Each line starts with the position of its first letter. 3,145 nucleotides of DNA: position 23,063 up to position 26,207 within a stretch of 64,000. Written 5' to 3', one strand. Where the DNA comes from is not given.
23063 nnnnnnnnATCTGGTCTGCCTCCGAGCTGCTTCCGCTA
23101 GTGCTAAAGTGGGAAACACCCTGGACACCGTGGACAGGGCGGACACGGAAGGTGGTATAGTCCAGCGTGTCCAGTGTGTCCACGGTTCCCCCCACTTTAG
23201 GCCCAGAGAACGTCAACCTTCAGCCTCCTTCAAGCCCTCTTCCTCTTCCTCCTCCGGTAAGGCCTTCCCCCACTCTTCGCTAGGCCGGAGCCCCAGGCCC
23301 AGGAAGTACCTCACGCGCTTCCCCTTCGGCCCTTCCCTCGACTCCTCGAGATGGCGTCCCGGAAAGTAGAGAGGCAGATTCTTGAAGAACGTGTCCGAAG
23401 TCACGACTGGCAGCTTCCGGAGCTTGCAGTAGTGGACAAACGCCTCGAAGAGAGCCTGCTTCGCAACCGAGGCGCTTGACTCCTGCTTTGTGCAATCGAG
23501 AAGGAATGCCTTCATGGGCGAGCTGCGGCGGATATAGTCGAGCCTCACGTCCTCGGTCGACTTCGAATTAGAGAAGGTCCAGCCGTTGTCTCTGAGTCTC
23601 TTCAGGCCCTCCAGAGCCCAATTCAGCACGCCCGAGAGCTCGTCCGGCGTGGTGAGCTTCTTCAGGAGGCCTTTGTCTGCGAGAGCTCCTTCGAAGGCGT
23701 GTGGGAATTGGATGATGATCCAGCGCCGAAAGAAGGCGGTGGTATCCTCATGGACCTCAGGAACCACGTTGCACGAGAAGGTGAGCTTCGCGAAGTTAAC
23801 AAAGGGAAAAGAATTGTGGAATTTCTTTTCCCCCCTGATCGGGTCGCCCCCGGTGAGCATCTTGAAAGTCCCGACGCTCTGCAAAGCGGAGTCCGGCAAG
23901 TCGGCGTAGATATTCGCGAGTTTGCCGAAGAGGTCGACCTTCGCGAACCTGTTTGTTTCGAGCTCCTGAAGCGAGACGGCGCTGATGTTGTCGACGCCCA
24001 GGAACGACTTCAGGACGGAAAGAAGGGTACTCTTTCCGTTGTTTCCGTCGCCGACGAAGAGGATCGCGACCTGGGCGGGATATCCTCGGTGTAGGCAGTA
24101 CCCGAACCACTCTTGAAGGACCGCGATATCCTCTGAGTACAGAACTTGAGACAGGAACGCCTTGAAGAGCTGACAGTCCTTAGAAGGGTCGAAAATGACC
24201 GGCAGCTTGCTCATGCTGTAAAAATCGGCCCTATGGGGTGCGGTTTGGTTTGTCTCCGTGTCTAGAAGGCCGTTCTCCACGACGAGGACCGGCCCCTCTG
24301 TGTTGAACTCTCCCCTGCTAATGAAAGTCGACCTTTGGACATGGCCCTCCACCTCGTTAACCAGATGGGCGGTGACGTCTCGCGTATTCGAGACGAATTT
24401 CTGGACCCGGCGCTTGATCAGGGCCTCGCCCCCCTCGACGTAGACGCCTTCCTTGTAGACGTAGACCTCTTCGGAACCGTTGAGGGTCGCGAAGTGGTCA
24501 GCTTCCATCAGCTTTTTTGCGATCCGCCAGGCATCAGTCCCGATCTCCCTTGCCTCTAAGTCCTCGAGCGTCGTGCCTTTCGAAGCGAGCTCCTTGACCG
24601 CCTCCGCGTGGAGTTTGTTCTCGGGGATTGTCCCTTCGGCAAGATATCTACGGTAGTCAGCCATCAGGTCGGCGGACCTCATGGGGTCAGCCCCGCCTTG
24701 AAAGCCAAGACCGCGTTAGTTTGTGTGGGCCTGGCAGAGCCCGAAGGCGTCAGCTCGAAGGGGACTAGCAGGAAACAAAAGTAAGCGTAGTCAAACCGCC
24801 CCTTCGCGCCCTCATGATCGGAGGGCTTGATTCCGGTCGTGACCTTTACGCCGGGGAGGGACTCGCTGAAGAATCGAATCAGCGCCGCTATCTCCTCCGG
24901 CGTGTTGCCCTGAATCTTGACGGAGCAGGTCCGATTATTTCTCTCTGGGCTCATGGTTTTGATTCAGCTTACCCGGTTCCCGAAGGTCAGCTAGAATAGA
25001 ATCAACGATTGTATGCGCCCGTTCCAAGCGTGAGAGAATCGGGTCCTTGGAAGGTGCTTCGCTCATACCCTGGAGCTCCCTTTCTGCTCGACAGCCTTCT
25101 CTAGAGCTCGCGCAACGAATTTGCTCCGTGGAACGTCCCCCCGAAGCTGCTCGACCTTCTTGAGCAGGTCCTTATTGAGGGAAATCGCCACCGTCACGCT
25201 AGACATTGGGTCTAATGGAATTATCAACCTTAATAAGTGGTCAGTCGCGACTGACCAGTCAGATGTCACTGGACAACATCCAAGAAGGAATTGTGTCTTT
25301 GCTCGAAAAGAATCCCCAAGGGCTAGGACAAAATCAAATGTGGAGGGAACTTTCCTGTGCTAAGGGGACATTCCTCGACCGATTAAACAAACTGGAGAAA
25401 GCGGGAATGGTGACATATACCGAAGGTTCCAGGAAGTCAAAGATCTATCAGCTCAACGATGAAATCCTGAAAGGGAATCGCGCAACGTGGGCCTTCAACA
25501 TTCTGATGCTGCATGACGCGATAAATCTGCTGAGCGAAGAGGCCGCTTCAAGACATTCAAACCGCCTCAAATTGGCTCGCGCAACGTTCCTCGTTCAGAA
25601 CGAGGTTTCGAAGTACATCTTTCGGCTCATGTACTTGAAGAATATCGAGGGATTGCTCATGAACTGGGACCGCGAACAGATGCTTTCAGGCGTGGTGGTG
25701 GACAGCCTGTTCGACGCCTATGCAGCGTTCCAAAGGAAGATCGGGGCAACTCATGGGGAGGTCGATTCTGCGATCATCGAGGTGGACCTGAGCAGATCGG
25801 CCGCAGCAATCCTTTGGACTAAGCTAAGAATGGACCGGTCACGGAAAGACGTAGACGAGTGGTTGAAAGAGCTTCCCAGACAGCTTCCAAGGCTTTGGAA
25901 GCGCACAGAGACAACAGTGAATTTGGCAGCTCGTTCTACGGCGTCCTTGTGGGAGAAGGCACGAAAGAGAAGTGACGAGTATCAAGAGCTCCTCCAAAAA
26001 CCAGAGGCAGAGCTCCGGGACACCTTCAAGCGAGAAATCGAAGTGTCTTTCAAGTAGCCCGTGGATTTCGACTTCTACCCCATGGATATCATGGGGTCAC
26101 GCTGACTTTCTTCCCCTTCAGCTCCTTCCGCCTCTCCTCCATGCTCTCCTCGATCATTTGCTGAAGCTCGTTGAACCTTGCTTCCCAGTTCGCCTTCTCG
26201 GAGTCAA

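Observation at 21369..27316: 5.9-kb integrated element that replaced the 3' end of osmC; 13-bp att duplication preserves the ancestral gene tail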

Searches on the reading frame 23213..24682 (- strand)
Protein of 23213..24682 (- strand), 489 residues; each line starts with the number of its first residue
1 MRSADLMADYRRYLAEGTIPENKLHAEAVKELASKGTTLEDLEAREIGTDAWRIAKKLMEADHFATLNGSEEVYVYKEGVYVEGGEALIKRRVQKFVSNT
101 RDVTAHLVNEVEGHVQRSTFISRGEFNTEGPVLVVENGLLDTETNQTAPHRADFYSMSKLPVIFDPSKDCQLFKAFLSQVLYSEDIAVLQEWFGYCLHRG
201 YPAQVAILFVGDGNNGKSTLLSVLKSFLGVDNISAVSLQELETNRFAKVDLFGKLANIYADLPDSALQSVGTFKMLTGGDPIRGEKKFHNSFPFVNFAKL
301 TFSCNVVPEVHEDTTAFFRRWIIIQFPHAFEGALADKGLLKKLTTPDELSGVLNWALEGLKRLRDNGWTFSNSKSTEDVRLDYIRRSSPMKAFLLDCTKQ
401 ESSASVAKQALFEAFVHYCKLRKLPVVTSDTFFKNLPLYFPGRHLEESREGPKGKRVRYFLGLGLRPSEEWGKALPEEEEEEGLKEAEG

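Call 5: search_protein_families(library=pfam, proteins=[window:23213-24682:-], max_evalue=0.01)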
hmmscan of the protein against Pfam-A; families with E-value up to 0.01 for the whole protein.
window:23213-24682:- (489 aa): 3 families
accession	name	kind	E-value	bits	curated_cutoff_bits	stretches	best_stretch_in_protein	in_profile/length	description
PF19263.5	DUF5906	-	5.5e-20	72.6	27.6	1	209-320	1-114/114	Family of unknown function (DUF5906)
PF08706.16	D5_N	-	5e-07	30.5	22.4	1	108-180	75-143/145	D5 N terminal like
PF02257.21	RFX_DNA_binding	-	0.0015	19.6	27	1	392-442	6-56/79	RFX DNA-binding domain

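Call 19: search_protein_families(library=phrogs, proteins=[window:23213-24682:-], max_evalue=0.01)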
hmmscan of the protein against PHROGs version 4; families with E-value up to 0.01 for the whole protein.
window:23213-24682:- (489 aa): 11 families
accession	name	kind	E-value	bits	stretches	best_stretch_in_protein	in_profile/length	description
phrog_864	-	DNA, RNA and nucleotide metabolism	7.3e-89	300.5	1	28-464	185-624/1064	DNA primase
phrog_1156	-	DNA, RNA and nucleotide metabolism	2.3e-58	199.5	1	106-470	461-830/855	DNA primase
phrog_1829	-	DNA, RNA and nucleotide metabolism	1e-57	196.9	1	65-469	342-759/772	DNA primase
phrog_6088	-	DNA, RNA and nucleotide metabolism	5.7e-51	174.8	1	71-436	356-742/772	DNA primase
phrog_2478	-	DNA, RNA and nucleotide metabolism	4.4e-38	132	1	113-469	489-844/854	DNA polymerase/primase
phrog_16213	-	DNA, RNA and nucleotide metabolism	5.3e-35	121.8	1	54-358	239-547/732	DNA primase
phrog_7601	-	unknown function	2.1e-33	117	1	191-441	7-255/289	-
phrog_1883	-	DNA, RNA and nucleotide metabolism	2e-20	73.7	1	92-423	378-713/756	DNA helicase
phrog_16950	-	DNA, RNA and nucleotide metabolism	1e-17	64.4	1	118-462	467-833/843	DNA primase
phrog_12939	-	DNA, RNA and nucleotide metabolism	0.00023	22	1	186-314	195-321/368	DNA primase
phrog_2249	-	DNA, RNA and nucleotide metabolism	0.0018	18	1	74-430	403-749/802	DNA primase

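Call 20: search_protein_families(library=ncbifam, proteins=[window:23213-24682:-], max_evalue=0.01)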
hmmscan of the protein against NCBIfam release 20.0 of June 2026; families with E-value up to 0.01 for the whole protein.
window:23213-24682:- (489 aa): 3 families
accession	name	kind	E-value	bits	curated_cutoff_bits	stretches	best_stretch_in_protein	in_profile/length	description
TIGR01613.1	primase_Cterm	subfamily_domain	5.2e-57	193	108.7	1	133-430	3-302/304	phage/plasmid primase, P4 family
NF011296.0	PRK14709.1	subfamily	1.3e-23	83.5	613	1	104-468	101-462/469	hypothetical protein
NF005477.0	PRK07078.1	subfamily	8.4e-20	70.5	1014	1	126-470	413-750/759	hypothetical protein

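Call 38: find_related_loci(query=window:23213-24682:-, collection=viral_contigs, flank=8000)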
Query window:23213-24682:- (489 aa) in viral_contigs; peptide patterns used: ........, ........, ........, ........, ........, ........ (x = any residue, [..] = any of these).
56 stretches matched a pattern; 56 encode a relative of the query (tblastn E <= 1e-3); 56 distinct loci.
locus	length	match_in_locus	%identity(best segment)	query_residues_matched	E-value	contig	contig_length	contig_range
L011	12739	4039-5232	28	33-420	1e-44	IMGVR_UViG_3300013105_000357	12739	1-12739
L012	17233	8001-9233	27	61-444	1e-38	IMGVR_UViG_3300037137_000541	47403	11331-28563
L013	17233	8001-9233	27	61-444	9e-39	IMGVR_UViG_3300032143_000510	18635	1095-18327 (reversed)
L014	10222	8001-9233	27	61-444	9e-39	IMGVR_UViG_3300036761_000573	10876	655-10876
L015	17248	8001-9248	26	71-465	3e-38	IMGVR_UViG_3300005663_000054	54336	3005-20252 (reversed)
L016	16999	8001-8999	31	133-451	2e-38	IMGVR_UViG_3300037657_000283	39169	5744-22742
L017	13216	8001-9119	27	85-444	3e-37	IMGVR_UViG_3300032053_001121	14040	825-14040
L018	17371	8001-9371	26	27-476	4e-37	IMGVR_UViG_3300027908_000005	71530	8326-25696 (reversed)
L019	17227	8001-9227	26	71-476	2e-36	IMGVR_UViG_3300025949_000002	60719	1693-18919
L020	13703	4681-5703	29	133-466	7e-36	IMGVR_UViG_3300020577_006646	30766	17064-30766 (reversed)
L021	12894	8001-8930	30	149-450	1e-35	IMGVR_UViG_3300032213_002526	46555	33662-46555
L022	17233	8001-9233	27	74-463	3e-34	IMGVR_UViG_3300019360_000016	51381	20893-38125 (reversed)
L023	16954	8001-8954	28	133-442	2e-33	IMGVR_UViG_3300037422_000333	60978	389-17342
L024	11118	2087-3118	27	86-424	3e-33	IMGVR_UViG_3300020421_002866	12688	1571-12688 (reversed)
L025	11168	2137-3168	28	86-424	2e-33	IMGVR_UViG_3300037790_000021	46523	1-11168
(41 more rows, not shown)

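Call 75: find_related_loci(query=window:23213-24682:-, collection=metagenome_contigs, flank=8000)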
Query window:23213-24682:- (489 aa) in metagenome_contigs; peptide patterns used: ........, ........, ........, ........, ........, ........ (x = any residue, [..] = any of these).
342 stretches matched a pattern; 271 encode a relative of the query (tblastn E <= 1e-3); the best 80 are kept; 80 distinct loci.
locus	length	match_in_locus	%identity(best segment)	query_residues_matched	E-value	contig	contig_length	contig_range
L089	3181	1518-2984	100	1-489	0e+0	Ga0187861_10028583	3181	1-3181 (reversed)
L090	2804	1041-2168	35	71-428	2e-68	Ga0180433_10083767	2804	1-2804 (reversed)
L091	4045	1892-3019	34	71-428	1e-65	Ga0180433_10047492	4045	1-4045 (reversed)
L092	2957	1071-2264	34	58-435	5e-62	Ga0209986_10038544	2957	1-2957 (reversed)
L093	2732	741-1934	34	58-435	5e-62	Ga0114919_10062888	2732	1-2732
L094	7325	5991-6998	32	132-466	2e-47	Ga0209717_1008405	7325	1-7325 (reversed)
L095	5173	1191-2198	32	132-466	2e-47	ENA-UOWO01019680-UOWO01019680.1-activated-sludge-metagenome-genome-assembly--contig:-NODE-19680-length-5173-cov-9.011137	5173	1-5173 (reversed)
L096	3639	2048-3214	30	73-461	4e-47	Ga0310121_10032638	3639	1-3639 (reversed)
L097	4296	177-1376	29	74-465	9e-47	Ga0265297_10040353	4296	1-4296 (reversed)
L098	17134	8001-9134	29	74-441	2e-45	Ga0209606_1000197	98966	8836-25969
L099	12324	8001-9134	29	74-441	2e-45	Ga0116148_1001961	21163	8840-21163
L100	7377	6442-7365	32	132-436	3e-45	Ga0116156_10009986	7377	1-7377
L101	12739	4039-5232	28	33-420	1e-44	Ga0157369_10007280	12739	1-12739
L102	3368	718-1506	36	134-397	1e-44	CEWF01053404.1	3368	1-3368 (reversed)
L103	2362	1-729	36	153-398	5e-44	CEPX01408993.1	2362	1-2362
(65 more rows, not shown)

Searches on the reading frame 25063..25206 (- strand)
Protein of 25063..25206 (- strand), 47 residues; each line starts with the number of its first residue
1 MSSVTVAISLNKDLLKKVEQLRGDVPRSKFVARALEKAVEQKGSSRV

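Call 82: search_protein_families(library=pfam, proteins=[window:25063-25206:-], max_evalue=10)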
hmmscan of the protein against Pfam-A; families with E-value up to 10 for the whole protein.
window:25063-25206:- (47 aa): 2 families
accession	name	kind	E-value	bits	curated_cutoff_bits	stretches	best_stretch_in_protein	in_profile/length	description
PF07362.18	CcdA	-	0.015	16.1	22.4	1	5-44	3-40/71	Post-segregation antitoxin CcdA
PF01402.27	RHH_1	-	0.035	14.5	20.5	1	7-41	3-39/39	Ribbon-helix-helix protein, copG family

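Call 83: search_solved_structures(query=window:25063-25206:-, max_evalue=10)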
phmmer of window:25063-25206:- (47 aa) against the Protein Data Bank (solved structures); distinct sequences matched with E-value up to 10: 1.
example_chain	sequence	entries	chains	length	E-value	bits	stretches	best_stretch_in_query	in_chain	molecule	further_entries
8p8v_9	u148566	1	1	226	0.88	13.6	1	3-29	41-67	50S ribosomal protein L1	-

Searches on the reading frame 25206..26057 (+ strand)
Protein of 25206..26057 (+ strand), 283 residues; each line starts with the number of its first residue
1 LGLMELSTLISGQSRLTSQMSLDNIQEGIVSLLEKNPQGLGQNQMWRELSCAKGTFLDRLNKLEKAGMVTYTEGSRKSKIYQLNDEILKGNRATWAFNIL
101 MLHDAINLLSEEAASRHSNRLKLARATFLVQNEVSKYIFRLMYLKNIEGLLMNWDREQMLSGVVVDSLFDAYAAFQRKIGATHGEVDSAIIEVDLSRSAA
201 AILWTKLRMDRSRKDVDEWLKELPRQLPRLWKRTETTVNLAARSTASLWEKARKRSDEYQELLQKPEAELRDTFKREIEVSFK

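Call 5: search_protein_families(library=pfam, proteins=[window:25206-26057:+], max_evalue=0.01)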
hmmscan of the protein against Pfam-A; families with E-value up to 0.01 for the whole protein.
window:25206-26057:+ (283 aa): 1 family
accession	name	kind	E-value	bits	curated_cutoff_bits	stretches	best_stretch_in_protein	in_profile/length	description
PF13412.12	HTH_24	-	0.00039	20.4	21.9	1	22-70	1-48/48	Winged helix-turn-helix DNA-binding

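Call 19: search_protein_families(library=phrogs, proteins=[window:25206-26057:+], max_evalue=0.01)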
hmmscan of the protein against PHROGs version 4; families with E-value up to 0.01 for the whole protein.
window:25206-26057:+ (283 aa): 0 families

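Call 20: search_protein_families(library=ncbifam, proteins=[window:25206-26057:+], max_evalue=0.01)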
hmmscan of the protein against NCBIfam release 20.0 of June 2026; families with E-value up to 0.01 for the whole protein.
window:25206-26057:+ (283 aa): 0 families

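Call 82: search_protein_families(library=pfam, proteins=[window:25263-26057:+], max_evalue=10)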
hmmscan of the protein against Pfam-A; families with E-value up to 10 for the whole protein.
window:25263-26057:+ (264 aa): 4 families
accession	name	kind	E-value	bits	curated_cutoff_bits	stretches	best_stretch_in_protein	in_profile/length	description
PF13412.12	HTH_24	-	0.00033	20.6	21.9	1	3-51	1-48/48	Winged helix-turn-helix DNA-binding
PF03551.20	PadR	-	0.14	12.6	27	1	32-66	29-67/75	Transcriptional regulator PadR-like family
PF08702.15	Fib_alpha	-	0.17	12.5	29.9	1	190-253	26-89/143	Fibrinogen alpha/beta chain family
PF12840.13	HTH_20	-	0.18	12.2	27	1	28-51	26-49/51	Helix-turn-helix domain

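Call 97: predict_structure(protein=window:25263-26057:+)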
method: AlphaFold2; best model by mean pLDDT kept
length: 264 residues; sequences in the alignment: 1
mean_pLDDT: 38.7   pTM: 0.23
mean pLDDT of the five models: 38.7, 36.0, 35.8, 34.0, 32.6
residues with pLDDT >= 90: 0; 70-90: 0; 50-70: 9; < 50: 255
segments of 3 or more residues with pLDDT < 50: 1-46, 48-197, 199-201, 203-205, 207-241, 250-252, 254-264
pLDDT, mean of each block of 10 residues (from residue 1): 36 39 38 40 42 33 33 37 40 37 35 41 40 41 39 41 31 30 35 45 46 41 38 41 47 42 33
secondary structure, 60 per line:
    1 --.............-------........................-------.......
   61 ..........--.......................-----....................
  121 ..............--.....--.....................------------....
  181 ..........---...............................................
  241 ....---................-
elements in order: H3-15 H23-46 H54-70 H73-95 H101-134 H137-141 H144-164 H177-190 H194-244 H248-263
